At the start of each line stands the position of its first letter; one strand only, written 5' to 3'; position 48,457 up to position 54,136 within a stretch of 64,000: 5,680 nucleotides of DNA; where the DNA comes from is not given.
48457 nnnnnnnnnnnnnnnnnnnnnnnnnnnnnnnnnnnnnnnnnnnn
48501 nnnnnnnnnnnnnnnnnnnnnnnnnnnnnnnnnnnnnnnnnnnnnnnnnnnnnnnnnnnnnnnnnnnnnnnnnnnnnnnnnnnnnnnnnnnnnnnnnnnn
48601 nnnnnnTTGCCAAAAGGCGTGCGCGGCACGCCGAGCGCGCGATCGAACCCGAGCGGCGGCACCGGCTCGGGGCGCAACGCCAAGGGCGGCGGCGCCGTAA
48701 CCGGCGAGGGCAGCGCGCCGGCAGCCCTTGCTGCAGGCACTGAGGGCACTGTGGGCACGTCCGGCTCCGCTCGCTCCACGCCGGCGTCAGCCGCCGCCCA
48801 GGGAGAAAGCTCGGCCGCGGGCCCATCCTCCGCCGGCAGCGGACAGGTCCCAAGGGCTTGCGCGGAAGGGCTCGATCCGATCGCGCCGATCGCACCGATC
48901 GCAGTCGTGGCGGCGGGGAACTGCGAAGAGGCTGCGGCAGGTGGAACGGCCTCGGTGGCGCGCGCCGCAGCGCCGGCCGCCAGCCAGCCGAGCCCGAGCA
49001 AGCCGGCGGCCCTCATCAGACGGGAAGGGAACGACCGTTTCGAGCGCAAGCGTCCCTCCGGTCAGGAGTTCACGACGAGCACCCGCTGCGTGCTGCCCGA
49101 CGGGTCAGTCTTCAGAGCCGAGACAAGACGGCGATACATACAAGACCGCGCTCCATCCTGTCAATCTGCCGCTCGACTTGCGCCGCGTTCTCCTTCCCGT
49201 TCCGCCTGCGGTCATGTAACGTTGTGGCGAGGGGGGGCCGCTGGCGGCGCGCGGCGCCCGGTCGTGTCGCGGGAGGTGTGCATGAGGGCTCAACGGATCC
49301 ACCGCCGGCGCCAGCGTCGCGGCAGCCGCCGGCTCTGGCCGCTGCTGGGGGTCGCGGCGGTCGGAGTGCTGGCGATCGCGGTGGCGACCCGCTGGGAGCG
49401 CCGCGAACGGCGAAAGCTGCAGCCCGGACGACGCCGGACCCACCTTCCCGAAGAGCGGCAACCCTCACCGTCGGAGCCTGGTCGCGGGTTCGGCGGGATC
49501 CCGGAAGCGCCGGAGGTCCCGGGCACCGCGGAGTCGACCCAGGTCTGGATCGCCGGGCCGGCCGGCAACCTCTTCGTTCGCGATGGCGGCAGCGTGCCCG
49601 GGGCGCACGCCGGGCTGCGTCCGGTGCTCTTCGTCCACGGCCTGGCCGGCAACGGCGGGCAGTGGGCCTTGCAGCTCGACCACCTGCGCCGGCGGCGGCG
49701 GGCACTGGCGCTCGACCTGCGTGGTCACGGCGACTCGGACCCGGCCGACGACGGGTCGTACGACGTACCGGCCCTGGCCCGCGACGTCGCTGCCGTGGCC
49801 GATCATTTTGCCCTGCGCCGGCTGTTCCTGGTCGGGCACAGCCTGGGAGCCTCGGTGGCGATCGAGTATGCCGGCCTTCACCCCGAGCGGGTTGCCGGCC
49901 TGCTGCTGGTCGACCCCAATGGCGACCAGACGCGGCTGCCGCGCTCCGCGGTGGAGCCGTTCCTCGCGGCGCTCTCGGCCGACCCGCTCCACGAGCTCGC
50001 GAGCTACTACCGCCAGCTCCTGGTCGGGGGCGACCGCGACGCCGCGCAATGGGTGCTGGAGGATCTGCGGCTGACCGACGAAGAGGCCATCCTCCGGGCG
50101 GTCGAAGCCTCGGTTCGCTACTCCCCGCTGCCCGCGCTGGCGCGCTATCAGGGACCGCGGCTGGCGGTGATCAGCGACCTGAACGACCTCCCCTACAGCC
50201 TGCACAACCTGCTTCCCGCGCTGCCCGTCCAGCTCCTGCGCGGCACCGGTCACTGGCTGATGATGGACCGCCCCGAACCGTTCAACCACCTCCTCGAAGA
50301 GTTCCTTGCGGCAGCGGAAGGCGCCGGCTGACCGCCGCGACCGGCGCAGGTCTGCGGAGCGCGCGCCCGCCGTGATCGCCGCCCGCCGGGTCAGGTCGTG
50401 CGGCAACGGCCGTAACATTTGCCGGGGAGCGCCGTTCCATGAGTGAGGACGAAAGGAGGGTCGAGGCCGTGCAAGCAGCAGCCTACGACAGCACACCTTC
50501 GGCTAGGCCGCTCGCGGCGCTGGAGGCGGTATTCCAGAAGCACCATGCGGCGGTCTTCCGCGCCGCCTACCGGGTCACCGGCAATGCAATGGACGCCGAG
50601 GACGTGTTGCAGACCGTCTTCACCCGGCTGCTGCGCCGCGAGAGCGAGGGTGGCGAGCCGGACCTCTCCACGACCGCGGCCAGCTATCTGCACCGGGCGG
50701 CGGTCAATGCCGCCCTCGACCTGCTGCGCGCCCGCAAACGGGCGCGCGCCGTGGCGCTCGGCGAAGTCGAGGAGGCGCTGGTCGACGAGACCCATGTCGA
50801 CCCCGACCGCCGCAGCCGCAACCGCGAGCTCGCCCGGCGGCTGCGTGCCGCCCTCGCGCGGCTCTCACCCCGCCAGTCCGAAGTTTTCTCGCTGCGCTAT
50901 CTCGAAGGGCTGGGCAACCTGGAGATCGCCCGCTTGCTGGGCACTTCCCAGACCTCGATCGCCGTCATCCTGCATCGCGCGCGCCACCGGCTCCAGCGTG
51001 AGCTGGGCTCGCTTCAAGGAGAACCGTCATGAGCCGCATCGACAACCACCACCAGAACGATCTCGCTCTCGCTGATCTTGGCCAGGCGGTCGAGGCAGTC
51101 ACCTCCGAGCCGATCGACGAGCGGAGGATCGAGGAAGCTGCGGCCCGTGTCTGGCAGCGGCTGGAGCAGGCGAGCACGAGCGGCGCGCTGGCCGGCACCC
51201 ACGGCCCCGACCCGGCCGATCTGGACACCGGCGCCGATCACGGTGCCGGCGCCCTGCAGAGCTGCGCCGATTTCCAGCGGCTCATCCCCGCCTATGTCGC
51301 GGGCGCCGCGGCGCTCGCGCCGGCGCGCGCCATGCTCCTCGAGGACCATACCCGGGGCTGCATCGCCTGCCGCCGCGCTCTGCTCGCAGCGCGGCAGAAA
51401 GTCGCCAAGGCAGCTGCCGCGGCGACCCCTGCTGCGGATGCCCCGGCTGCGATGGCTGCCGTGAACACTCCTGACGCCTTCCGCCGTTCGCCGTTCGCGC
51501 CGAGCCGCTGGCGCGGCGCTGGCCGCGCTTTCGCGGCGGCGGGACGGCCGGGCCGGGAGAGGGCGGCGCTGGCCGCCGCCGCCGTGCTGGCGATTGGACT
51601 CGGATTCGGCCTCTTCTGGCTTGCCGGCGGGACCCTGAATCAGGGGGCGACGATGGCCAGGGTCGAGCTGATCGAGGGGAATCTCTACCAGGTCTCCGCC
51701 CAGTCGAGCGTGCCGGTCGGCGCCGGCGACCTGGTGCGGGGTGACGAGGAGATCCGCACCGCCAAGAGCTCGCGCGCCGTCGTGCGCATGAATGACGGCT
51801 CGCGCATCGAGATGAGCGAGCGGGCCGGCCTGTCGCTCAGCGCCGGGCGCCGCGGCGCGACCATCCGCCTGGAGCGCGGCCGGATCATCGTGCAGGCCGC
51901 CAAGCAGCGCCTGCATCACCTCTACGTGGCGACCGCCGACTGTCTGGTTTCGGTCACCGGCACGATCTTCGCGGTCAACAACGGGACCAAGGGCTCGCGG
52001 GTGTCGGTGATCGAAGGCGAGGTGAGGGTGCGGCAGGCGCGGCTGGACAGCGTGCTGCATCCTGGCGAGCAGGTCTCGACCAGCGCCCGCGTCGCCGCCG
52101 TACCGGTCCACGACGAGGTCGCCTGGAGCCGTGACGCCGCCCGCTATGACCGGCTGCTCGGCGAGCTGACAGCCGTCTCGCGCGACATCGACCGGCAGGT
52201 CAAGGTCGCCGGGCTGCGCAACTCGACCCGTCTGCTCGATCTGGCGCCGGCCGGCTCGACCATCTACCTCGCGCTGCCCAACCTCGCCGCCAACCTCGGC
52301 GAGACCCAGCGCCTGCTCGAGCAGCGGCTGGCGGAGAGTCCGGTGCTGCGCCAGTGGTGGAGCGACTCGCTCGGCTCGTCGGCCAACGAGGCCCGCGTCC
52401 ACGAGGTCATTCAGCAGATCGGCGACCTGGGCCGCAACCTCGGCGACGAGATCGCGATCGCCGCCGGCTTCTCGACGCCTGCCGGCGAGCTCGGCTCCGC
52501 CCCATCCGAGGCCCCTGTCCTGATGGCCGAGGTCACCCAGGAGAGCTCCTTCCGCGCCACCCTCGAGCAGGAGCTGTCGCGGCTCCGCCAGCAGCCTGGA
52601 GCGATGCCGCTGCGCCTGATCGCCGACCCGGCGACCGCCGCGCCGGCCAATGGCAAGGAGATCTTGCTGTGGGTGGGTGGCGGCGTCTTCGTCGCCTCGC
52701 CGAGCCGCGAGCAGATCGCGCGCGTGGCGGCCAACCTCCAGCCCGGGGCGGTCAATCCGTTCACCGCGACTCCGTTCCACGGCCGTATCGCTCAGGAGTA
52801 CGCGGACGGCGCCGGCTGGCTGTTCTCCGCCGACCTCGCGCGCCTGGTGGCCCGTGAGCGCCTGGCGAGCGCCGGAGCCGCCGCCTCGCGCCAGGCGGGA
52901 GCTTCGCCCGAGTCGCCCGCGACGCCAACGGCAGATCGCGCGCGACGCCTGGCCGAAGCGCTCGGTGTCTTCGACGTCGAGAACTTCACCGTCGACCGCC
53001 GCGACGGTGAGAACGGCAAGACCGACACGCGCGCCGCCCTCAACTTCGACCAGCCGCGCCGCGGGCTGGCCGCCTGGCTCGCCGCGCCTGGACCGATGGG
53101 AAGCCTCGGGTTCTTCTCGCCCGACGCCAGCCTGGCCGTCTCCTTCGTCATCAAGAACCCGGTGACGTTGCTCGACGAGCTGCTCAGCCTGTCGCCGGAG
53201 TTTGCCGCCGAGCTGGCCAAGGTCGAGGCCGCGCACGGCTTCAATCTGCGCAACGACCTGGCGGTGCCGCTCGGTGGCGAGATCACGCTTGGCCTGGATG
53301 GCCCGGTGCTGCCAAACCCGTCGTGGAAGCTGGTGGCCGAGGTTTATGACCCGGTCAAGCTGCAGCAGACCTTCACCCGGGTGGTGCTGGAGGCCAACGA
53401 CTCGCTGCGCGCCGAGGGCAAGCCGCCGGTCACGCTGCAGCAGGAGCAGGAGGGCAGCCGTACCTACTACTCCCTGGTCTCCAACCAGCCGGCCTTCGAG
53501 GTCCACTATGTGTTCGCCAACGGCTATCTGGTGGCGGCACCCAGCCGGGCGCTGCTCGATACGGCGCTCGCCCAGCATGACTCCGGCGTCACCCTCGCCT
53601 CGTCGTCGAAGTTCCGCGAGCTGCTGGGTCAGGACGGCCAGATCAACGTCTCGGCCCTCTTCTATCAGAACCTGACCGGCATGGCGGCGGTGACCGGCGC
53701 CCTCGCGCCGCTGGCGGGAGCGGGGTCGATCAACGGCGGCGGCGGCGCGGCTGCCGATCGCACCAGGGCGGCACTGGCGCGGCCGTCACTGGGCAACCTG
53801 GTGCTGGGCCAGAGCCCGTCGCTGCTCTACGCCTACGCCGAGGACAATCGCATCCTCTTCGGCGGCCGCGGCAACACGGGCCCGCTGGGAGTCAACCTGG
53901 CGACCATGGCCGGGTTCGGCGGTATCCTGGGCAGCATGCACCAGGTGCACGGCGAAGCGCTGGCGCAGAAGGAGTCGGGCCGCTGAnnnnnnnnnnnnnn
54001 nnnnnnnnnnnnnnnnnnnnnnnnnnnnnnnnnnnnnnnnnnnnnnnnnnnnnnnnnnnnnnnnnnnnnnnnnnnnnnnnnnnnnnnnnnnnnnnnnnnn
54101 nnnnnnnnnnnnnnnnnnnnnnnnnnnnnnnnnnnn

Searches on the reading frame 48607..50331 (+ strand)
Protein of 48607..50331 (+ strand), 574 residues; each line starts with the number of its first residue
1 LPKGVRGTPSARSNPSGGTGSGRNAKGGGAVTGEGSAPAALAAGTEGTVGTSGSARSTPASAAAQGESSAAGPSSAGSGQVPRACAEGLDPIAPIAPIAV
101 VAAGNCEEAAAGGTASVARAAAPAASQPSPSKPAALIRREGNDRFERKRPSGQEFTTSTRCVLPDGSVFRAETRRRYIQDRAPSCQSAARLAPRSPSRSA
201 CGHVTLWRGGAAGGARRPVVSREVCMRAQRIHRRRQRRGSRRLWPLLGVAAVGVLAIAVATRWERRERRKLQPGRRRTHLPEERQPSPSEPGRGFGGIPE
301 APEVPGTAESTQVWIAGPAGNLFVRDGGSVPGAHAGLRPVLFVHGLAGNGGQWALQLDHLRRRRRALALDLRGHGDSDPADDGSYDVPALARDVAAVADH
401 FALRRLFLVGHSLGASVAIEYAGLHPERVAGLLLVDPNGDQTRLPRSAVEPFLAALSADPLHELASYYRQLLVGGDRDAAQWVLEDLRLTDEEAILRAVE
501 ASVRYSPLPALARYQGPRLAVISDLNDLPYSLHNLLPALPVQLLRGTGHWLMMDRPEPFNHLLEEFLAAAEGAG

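Call 53: search_protein_families(library=pfam, proteins=[window:48607-50331:+], max_evalue=0.00001)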
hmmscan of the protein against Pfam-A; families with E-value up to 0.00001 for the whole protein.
window:48607-50331:+ (574 aa): 4 families
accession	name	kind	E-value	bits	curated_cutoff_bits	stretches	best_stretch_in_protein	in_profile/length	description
PF00561.26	Abhydrolase_1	-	5e-24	85.7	25.8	1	339-445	2-103/245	alpha/beta hydrolase fold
PF12697.13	Abhydrolase_6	-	3.3e-22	80.7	26.3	1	340-560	1-215/217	Alpha/beta hydrolase family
PF12146.15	Hydrolase_4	-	4.1e-13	49.6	27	1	340-442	7-114/239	Serine aminopeptidase, S33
PF03096.20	Ndr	-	7.3e-07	28.6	23.3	1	386-441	81-136/283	Ndr family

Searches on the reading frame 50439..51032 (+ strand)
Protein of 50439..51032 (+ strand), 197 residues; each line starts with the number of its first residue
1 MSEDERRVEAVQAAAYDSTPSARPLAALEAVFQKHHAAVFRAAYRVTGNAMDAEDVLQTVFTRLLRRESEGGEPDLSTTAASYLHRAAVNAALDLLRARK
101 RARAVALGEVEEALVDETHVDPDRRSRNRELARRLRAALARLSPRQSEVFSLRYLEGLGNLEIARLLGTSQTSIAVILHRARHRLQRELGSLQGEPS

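Call 53: search_protein_families(library=pfam, proteins=[window:50439-51032:+], max_evalue=0.00001)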
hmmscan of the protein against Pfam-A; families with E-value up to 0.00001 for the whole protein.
window:50439-51032:+ (197 aa): 4 families
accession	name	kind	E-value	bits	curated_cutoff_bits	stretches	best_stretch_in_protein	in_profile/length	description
PF08281.18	Sigma70_r4_2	-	1.8e-14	53.6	25.7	1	133-185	2-54/54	Sigma-70, region 4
PF04542.20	Sigma70_r2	-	5.1e-12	45.8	24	1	32-101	2-70/71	Sigma-70 region 2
PF04545.22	Sigma70_r4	-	4.9e-10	39.2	24.1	1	138-186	1-49/50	Sigma-70, region 4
PF07638.17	Sigma70_ECF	-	6.4e-07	29.9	21.1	1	98-189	91-183/185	ECF sigma factor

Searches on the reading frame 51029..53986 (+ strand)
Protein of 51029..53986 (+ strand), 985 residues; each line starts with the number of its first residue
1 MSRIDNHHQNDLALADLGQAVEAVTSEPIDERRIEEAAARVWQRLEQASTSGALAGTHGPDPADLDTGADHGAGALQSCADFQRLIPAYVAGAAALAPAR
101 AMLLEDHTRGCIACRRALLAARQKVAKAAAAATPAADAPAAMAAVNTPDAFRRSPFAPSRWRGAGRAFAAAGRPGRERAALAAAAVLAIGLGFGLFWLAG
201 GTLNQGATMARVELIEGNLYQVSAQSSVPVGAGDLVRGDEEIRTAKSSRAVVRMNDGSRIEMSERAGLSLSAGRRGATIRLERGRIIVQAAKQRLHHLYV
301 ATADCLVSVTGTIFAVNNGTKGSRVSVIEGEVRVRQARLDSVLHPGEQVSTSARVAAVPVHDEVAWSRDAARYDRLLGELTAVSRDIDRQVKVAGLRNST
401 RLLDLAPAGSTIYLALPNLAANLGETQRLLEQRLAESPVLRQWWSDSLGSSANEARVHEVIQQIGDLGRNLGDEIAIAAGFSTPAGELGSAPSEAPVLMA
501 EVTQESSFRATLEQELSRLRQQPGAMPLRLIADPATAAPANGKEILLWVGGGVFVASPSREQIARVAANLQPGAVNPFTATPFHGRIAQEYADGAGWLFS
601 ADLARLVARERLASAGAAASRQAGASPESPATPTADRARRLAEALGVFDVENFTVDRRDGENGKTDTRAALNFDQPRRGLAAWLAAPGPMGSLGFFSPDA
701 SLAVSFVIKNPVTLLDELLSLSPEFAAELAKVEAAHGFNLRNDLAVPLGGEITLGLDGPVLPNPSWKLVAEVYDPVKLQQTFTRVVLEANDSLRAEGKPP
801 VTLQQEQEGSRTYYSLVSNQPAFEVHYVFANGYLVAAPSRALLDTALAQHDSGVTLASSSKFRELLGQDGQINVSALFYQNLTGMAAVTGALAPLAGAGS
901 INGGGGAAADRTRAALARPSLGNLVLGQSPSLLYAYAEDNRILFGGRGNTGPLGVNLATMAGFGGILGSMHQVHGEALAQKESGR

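Call 53: search_protein_families(library=pfam, proteins=[window:51029-53986:+], max_evalue=0.00001)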
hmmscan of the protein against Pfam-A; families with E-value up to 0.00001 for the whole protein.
window:51029-53986:+ (985 aa): 1 family
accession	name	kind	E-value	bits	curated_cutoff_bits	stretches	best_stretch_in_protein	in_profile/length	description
PF04773.18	FecR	-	1e-14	55.2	24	1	241-333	2-97/97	FecR protein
